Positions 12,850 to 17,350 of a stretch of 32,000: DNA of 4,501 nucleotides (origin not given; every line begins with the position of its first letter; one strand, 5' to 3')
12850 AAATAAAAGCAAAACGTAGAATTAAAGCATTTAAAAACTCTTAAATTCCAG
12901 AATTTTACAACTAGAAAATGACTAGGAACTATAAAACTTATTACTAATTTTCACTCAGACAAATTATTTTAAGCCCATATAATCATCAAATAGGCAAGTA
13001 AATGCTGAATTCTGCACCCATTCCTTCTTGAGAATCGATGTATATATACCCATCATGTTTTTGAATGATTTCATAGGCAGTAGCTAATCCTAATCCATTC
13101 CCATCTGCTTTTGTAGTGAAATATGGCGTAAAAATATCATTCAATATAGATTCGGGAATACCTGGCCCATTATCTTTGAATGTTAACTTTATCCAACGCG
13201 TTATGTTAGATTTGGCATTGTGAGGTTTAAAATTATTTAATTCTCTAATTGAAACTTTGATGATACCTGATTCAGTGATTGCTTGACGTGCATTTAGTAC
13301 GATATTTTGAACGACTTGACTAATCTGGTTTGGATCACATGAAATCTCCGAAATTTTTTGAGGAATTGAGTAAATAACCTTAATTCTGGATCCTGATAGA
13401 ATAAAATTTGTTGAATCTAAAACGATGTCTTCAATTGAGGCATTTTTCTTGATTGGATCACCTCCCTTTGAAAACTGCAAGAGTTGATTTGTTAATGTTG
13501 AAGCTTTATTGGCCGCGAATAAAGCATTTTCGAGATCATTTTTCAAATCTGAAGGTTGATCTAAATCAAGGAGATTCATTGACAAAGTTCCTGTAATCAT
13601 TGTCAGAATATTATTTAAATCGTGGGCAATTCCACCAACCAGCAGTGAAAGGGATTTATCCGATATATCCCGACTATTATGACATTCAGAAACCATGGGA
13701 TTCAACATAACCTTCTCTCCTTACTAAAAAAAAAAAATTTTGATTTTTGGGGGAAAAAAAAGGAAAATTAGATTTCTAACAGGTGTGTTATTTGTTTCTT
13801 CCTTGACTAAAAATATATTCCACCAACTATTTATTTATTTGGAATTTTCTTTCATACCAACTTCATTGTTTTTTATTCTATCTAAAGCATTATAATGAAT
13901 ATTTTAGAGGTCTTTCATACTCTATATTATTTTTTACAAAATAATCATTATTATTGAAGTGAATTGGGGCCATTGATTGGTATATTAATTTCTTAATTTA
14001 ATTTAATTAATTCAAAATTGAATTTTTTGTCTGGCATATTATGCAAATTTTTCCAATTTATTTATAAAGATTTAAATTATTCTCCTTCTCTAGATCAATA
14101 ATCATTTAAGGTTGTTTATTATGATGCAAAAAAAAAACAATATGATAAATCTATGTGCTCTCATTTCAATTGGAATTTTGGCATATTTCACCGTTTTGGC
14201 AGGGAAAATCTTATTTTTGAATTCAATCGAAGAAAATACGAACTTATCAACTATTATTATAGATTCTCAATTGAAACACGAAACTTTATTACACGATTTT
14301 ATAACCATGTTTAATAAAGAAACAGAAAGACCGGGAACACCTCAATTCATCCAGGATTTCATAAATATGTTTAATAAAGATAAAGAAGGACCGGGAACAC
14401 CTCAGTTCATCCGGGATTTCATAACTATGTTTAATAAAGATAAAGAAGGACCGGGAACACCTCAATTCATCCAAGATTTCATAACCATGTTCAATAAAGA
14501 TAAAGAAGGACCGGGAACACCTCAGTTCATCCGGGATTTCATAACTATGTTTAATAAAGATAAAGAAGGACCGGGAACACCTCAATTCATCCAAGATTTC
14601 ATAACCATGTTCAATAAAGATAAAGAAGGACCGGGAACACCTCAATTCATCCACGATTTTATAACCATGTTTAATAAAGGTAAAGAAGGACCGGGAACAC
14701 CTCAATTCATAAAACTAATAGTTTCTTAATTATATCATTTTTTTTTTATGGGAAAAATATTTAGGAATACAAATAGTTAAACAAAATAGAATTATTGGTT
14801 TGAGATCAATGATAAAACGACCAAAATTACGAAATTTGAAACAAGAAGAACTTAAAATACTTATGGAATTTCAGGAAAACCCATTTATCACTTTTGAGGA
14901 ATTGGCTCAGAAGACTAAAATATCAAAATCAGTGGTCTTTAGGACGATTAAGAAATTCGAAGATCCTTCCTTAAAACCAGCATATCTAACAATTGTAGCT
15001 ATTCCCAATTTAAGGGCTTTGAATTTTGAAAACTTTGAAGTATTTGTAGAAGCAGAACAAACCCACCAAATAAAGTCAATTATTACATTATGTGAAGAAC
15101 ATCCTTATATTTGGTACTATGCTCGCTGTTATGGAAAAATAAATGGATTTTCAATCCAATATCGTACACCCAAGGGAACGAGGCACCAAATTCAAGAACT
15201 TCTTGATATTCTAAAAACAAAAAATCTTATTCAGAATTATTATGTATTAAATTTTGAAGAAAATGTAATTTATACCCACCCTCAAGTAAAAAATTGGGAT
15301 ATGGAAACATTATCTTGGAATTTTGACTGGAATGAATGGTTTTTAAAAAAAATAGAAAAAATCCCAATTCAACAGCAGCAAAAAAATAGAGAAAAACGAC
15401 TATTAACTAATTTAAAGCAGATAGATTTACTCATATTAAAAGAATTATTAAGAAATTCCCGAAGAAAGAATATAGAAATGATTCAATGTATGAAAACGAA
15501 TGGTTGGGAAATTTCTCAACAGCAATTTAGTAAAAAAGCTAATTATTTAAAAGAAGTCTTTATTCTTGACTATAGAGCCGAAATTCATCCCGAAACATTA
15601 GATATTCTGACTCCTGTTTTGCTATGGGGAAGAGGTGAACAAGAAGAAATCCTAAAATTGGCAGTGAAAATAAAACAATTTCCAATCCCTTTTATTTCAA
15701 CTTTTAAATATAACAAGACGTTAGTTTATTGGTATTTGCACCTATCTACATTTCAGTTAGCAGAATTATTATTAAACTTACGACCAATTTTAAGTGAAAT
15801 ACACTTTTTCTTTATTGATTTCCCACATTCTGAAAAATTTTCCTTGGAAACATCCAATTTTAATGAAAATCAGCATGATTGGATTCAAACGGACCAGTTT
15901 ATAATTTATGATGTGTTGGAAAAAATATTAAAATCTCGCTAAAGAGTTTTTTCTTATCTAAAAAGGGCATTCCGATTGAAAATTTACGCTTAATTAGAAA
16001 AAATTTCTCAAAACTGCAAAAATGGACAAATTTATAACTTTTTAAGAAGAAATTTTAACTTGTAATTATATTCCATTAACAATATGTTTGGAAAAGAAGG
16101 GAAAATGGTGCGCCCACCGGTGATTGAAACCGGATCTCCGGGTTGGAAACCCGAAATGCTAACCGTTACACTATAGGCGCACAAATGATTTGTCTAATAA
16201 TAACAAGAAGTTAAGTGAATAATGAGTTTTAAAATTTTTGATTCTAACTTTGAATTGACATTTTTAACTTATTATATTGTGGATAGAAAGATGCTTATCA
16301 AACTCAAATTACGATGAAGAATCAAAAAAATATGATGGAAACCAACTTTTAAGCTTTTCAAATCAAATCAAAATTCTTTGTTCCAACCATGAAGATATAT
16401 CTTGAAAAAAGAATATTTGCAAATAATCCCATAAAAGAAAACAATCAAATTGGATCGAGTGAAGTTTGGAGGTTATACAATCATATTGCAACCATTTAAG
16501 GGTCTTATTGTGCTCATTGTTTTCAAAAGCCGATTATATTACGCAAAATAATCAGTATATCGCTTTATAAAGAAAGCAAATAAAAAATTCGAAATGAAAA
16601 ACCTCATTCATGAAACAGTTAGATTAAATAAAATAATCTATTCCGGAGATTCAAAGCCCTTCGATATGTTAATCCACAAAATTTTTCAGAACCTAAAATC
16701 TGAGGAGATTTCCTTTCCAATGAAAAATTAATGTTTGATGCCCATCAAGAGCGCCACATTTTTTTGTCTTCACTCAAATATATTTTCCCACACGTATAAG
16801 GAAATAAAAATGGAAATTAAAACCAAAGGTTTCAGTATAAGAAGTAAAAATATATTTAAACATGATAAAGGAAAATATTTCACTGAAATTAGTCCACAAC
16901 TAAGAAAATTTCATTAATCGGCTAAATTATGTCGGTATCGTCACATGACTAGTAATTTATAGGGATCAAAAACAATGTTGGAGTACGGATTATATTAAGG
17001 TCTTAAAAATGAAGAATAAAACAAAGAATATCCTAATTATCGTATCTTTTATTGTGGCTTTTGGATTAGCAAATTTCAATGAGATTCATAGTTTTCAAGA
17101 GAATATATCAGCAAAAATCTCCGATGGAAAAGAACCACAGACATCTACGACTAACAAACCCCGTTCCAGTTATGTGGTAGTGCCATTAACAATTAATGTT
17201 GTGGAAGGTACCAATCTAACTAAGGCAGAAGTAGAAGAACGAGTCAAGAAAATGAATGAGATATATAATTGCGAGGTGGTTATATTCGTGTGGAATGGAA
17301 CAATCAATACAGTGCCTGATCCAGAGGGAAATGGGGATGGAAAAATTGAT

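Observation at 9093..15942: Divergent two-arm locus (kinase core, helical membrane protein, secreted protease | repeat-peptide protein, double-wHTH regulator): candidate archaeal peptide production/sensing cassette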

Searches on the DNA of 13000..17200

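Call 79: search_rna_families(source=window, start=13000, end=17200, threshold=evalue, max_evalue=1)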
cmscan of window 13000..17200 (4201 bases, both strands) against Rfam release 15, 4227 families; matches with E-value up to 1: 1.
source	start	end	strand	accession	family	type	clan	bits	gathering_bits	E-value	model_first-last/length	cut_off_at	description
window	16109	16180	-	RF00005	tRNA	Gene; tRNA;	CL00001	58.8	29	2.4e-11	1-71/71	no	tRNA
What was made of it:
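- Tried and rejected: Rfam found only a tRNA (call 79).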
